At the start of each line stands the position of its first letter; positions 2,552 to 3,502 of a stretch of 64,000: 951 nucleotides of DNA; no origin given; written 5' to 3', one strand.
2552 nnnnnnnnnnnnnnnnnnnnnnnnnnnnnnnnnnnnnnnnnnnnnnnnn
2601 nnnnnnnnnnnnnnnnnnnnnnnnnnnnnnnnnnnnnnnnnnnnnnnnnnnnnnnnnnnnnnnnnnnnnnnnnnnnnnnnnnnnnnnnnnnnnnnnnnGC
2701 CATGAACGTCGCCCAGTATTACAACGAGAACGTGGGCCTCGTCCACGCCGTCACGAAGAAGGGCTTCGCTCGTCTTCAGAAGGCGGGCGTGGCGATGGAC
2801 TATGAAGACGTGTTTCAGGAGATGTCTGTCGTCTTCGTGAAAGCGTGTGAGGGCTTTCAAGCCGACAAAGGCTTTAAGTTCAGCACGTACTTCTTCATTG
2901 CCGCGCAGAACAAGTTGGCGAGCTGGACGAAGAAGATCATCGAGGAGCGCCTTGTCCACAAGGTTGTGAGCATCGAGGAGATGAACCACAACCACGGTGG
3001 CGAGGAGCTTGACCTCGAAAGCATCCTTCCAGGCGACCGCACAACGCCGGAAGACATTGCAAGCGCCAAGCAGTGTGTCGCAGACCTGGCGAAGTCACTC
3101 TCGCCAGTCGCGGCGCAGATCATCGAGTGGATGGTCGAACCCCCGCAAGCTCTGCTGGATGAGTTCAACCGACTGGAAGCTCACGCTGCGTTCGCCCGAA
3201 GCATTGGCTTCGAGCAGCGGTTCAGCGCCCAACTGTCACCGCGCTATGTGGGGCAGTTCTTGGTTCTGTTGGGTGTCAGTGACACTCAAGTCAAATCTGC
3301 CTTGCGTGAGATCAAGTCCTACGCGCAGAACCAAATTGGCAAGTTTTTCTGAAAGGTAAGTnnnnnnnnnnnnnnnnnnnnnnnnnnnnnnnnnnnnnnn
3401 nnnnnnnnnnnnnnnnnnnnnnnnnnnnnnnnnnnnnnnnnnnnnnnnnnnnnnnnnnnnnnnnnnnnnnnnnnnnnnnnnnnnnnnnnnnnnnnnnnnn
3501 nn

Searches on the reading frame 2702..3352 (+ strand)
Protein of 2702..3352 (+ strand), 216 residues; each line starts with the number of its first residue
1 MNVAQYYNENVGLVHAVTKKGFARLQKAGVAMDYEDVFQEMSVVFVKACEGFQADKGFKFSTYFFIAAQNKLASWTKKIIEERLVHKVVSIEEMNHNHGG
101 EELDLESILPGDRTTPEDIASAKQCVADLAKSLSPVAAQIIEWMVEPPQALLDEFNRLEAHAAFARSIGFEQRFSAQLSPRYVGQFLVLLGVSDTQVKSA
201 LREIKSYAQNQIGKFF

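Call 27: search_protein_families(library=pfam, proteins=[window:2702-3352:+], max_evalue=0.01)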
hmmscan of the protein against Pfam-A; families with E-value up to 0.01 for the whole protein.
window:2702-3352:+ (216 aa): 1 family
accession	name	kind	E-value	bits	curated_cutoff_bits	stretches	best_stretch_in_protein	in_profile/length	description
PF04542.20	Sigma70_r2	-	2.3e-06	27.7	24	1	28-73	17-62/71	Sigma-70 region 2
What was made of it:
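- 2702..3352 (+): Phage sigma-70-family factor (216 aa). It is the candidate reader under the rival promoter explanation. Pfam Sigma70_r2, 27.7 bits (call 27).
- On Phage-sigma, -10-only promoter class (T4 late type): ORF 2702-3352: Sigma70_r2 at 27.7 bits (call 27).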

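Call 29: find_related_loci(query=window:2702-3352:+, collection=viral_contigs, flank=3000)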
Query window:2702-3352:+ (216 aa) in viral_contigs; peptide patterns used: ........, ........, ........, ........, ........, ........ (x = any residue, [..] = any of these).
17 stretches matched a pattern; 1 encode a relative of the query (tblastn E <= 1e-3); 1 distinct loci.
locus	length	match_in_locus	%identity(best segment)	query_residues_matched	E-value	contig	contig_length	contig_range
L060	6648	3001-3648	70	1-216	3e-108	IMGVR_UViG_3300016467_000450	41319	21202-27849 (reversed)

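Call 30: find_homologous_proteins(query=window:2702-3352:+, max_evalue=0.001)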
Query window:2702-3352:+ (216 aa): 46 proteins with E <= 0.001 among 301 candidates.
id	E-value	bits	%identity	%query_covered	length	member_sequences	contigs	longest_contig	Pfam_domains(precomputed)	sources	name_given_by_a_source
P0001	3.2e-137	473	100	100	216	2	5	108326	PF04542.21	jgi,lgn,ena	-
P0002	1.0e-97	344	70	100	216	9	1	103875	PF04542.21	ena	-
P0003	2.0e-68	248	53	100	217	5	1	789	PF04542.21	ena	-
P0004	4.8e-67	244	54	96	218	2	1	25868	-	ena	-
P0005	6.1e-64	233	53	94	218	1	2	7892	PF04542.21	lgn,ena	-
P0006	9.2e-64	233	53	95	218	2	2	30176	PF04542.21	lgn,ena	-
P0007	1.0e-61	226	54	94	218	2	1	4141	PF04542.21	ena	-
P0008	3.2e-61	225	53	95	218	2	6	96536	PF04542.21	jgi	jgi:DNA-directed RNA polymerase specialized sigma24 family protein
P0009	9.2e-60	220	51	94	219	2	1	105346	PF04542.21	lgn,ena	-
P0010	1.8e-59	219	49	100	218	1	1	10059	PF04542.21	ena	-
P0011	3.2e-59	218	50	98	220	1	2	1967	PF04542.21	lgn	-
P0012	3.8e-59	218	50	95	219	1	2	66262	PF04542.21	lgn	-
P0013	1.4e-58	216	49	100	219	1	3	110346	PF04542.21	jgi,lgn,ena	-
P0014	1.6e-58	216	49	100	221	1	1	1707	PF04542.21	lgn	-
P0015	5.2e-58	214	50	95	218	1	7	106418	PF04542.21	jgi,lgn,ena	-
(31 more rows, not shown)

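Call 32: search_solved_structures(query=A1, max_evalue=1, show_alignments=2)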
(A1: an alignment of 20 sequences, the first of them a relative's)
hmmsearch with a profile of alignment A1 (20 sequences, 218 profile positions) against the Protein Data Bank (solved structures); distinct sequences matched with E-value up to 1: 74 (the best 60 are shown).
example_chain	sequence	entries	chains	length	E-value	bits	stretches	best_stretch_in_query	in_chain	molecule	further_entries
8h3v_G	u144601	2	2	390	4.8e-09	39.2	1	8-134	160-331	RNA polymerase sigma factor SigA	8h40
8gzg_F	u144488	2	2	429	1.2e-08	37.9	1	8-135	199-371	RNA polymerase sigma factor SigA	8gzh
9dvs_G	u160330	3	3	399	2.3e-08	37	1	8-134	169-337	RNA polymerase sigma factor SigA1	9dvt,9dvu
6n4c_F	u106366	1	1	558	1.3e-05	28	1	6-99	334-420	RNA polymerase sigma factor RpoD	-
6n60_F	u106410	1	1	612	1.4e-05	27.9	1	6-117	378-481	RNA polymerase sigma factor RpoD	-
6n61_F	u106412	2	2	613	1.4e-05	27.8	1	6-117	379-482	RNA polymerase sigma factor RpoD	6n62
3iyd_F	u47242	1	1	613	1.4e-05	27.8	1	6-117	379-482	RNA polymerase sigma factor rpoD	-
6wmr_Z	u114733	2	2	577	1.5e-05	27.8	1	8-75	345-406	RNA polymerase sigma factor RpoD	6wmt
8x6f_E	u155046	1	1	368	1.7e-05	27.6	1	31-73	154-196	RNA polymerase sigma factor SigA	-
7n4e_F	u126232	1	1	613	1.7e-05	27.6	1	6-117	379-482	RNA polymerase sigma factor RpoD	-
7l7b_F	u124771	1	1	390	1.7e-05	27.6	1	31-136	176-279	RNA polymerase sigma factor SigA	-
4jk1_X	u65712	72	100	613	1.8e-05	27.6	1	6-117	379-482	Escherichia coli RNA polymerase sigma70 subunit | RNA polymerase sigma factor RpoD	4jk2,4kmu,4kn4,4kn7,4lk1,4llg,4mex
8ad1_F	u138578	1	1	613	1.8e-05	27.6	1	6-117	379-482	RNA polymerase sigma factor RpoD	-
6n57_L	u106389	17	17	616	1.8e-05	27.5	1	6-117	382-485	RNA polymerase sigma factor RpoD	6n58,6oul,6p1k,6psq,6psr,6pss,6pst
6p18_F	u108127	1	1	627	1.9e-05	27.5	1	6-117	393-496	RNA polymerase sigma factor RpoD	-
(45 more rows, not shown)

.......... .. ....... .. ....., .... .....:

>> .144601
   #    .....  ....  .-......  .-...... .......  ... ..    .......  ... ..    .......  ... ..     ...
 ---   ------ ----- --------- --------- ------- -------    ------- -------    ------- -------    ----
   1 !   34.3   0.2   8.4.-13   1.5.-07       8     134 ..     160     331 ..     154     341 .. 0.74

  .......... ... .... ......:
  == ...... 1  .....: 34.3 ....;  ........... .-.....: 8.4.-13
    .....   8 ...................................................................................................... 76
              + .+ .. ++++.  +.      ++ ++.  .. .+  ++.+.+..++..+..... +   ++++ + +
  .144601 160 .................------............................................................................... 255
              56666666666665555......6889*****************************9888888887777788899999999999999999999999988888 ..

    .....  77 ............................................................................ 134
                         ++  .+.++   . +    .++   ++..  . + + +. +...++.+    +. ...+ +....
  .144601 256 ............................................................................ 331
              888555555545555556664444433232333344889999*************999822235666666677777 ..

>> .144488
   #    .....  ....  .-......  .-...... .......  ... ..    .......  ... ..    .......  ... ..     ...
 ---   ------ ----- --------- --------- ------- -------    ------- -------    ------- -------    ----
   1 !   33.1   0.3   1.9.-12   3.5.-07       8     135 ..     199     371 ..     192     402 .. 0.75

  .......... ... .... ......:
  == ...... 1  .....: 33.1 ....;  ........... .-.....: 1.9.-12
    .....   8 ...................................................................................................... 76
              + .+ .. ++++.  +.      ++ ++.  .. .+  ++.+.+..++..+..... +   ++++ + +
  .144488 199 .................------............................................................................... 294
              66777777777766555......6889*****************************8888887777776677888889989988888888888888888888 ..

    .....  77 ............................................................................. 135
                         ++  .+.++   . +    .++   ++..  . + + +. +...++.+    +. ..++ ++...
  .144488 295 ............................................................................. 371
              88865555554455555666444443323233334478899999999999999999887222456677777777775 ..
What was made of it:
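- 2702..3352 (+): Profile matches to SigA/RpoD region 2 (call 32).
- On Phage-sigma, -10-only promoter class (T4 late type): The profile hits SigA/RpoD (call 32).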

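Call 34: search_protein_families(library=phrogs, proteins=[window:2702-3352:+], max_evalue=0.01)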
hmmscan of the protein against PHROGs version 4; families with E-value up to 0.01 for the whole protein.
window:2702-3352:+ (216 aa): 2 families
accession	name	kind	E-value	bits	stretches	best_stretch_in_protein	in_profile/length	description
phrog_3741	-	unknown function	6.4e-20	72.7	1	2-165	4-166/221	-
phrog_351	-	transcription regulation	2.9e-12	47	1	6-142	508-685/928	RNA polymerase sigma factor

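Call 65: predict_structure(alignment_id=A1)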
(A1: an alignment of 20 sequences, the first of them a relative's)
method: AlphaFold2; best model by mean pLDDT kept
length: 216 residues; sequences in the alignment: 20
mean_pLDDT: 81.4   pTM: 0.44
mean pLDDT of the five models: 81.4, 77.0, 76.1, 75.7, 75.4
residues with pLDDT >= 90: 87; 70-90: 94; 50-70: 13; < 50: 22
segments of 3 or more residues with pLDDT < 50: 91-112
pLDDT, mean of each block of 10 residues (from residue 1): 85 91 78 90 92 85 87 80 64 43 42 66 84 92 91 90 91 83 93 95 90 77
secondary structure, 60 per line:
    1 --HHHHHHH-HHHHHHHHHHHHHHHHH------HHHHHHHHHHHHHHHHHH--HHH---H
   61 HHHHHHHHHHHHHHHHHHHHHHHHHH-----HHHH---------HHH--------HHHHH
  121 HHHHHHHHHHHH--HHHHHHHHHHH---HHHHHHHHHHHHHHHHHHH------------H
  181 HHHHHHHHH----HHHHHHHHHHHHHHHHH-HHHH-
elements in order: H3-9 H11-27 H34-51 H60-86 H92-95 H116-132 H135-145 H149-167 H180-189 H194-210 H212-215

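Call 67: fold_search(model_id=the predicted structure, library=pdb)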
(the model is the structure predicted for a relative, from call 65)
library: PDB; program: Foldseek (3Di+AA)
matches with E <= 10: 225; with E <= 0.001: 0
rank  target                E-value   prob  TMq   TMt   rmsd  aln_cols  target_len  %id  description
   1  9wsm_F                4.1e-03  0.99  0.32  0.30  21.5       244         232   18  Cryo-EM structure of Sigma28-RNAP open promoter complex from Pseudomonas aeruginosa (released 2026-02-25)
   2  9a4r_A                4.3e-03  0.98  0.27  0.26  17.8       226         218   15  Integrative model of RPSH-RPOB by crosslinking MS and deep learning (released 2024-09-18)
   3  7rdq_F                5.3e-03  0.99  0.30  0.19  20.1       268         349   16  Cryo-EM structure of Thermus thermophilus reiterative transcription complex with 11nt oligo-G RNA (released 2022-02-02)
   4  8qu6_F                7.8e-03  0.94  0.27  0.20  23.3       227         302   18  Mycobacterium smegnatis RNA polymerase transcription initiation complex with SigmaA, RbpA, HelD and an upstream-fork p (released 2024-10-02)
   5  5e17_F                9.1e-03  0.96  0.27  0.18  19.5       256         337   18  T. thermophilus transcription initiation complex having a RRR discriminator sequence and a nontemplate-strand length c (released 2016-03-09)
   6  6kqg_F                9.1e-03  0.95  0.27  0.18  21.3       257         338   18  Thermus thermophilus initial transcription complex comprising sigma A and 5'-OH RNA of 6 nt (released 2020-03-11)
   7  9e7y_F                1.1e-02  0.96  0.30  0.21  21.0       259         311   15  De Novo Mycobacterium tuberculosis transcription initiation promoter complex with 7-mer RNA and disordered Beta' Lid e (released 2025-10-01)
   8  9a58_A                1.3e-02  0.92  0.28  0.17  22.2       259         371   17  Integrative model of SIGA-RPOC by crosslinking MS and deep learning (released 2024-09-18)
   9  6vvv_F                1.5e-02  0.96  0.30  0.22  21.0       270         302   13  Crystal structure of a Mycobacterium smegmatis transcription initiation complex with Rifampicin-resistant RNA polymera (released 2020-10-21)
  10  6n58_L                1.5e-02  0.95  0.30  0.12  21.1       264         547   14  Cryo-EM structure of Escherichia coli RNAP polymerase bound with TraR in conformation II (released 2020-02-26)
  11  9e85_F                1.5e-02  0.91  0.26  0.18  20.6       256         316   14  De Novo Mycobacterium tuberculosis transcription initiation promoter complex with 6-mer RNA and closed Beta' clamp (RN (released 2025-10-01)
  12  6lts_F                1.5e-02  0.91  0.27  0.18  21.6       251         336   17  Crystal structure of Thermus thermophilus transcription initiation complex comprising a truncated sigma finger (released 2020-03-11)
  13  6dcf_F                1.8e-02  0.94  0.29  0.22  21.5       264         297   13  Crystal structure of a Mycobacterium smegmatis transcription initiation complex with Rifampicin-resistant RNA polymera (released 2018-09-05)
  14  4oio_F                1.8e-02  0.90  0.27  0.18  21.3       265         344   17  Crystal structure of Thermus thermophilus pre-insertion substrate complex for de novo transcription initiation (released 2014-05-07)
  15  8x6f_E                2.0e-02  0.85  0.25  0.20  19.1       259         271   15  Cryo-EM structure of Staphylococcus aureus sigA-dependent RNAP-promoter open complex (released 2024-06-05)
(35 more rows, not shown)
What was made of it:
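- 2702..3352 (+): The model matches whole sigma factors (call 67).
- On Phage-sigma, -10-only promoter class (T4 late type): The fold matches whole sigma factors (call 67).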

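Call 83: search_dna_similar(query=window:2702-3352:+, collection=plasmids, mode=protein, max_rows=15, max_evalue=0.001)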
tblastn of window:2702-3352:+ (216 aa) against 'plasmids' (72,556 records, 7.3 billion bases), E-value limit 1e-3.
Records with a match: 32; places in all: 32; records where one place covers at least 80% of the query: 3.
Best place of each record, by identity: <60% 32.
By first word of the organism name: Acinetobacter 27; Cupriavidus 2; Sinorhizobium 1; Methylobacterium 1; Rhizobium 1.
By predicted mobility (MOB-suite, as given by PLSDB): non-mobilizable 32.
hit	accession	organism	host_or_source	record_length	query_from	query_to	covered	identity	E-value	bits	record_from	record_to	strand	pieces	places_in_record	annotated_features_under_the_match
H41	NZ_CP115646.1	Acinetobacter baumannii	Homo sapiens,skin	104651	3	165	75%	29.2%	1e-12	74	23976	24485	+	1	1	hypothetical protein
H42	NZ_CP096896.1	Acinetobacter baumannii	Homo sapiens,respiratory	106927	3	165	75%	29.2%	1e-12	74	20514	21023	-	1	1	hypothetical protein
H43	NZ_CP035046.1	Acinetobacter baumannii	Homo sapiens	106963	3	165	75%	29.2%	1e-12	74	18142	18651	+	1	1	hypothetical protein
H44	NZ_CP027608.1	Acinetobacter baumannii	-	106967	3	165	75%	29.2%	1e-12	74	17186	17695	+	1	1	hypothetical protein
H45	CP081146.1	Acinetobacter baumannii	Homo sapiens,respiratory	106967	3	165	75%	29.2%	1e-12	74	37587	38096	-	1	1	hypothetical protein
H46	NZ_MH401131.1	Acinetobacter baumannii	-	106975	3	165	75%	29.2%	1e-12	74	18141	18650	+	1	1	hypothetical protein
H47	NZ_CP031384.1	Acinetobacter baumannii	Homo sapiens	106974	3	165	75%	29.2%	1e-12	74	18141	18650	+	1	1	hypothetical protein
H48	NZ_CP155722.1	Acinetobacter baumannii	Homo sapiens,skin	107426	3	165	75%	29.2%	1e-12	74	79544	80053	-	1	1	hypothetical protein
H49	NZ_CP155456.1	Acinetobacter baumannii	Homo sapiens,Tracheal Aspirate/Wash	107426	3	165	75%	29.2%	1e-12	74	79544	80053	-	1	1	hypothetical protein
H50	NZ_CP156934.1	Acinetobacter baumannii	Homo sapiens,sputum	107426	3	165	75%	29.2%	1e-12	74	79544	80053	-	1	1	hypothetical protein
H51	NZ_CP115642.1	Acinetobacter baumannii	Homo sapiens,sputum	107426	3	165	75%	29.2%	1e-12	74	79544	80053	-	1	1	hypothetical protein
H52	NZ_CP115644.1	Acinetobacter baumannii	Homo sapiens,sputum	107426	3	165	75%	29.2%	1e-12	74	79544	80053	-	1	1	hypothetical protein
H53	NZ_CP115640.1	Acinetobacter baumannii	Homo sapiens,sputum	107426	3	165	75%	29.2%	1e-12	74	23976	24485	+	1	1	hypothetical protein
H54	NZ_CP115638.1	Acinetobacter baumannii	Homo sapiens,sputum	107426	3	165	75%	29.2%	1e-12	74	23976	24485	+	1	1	hypothetical protein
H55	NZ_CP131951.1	Acinetobacter baumannii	Homo sapiens,Wound/Abscess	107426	3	165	75%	29.2%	1e-12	74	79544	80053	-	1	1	hypothetical protein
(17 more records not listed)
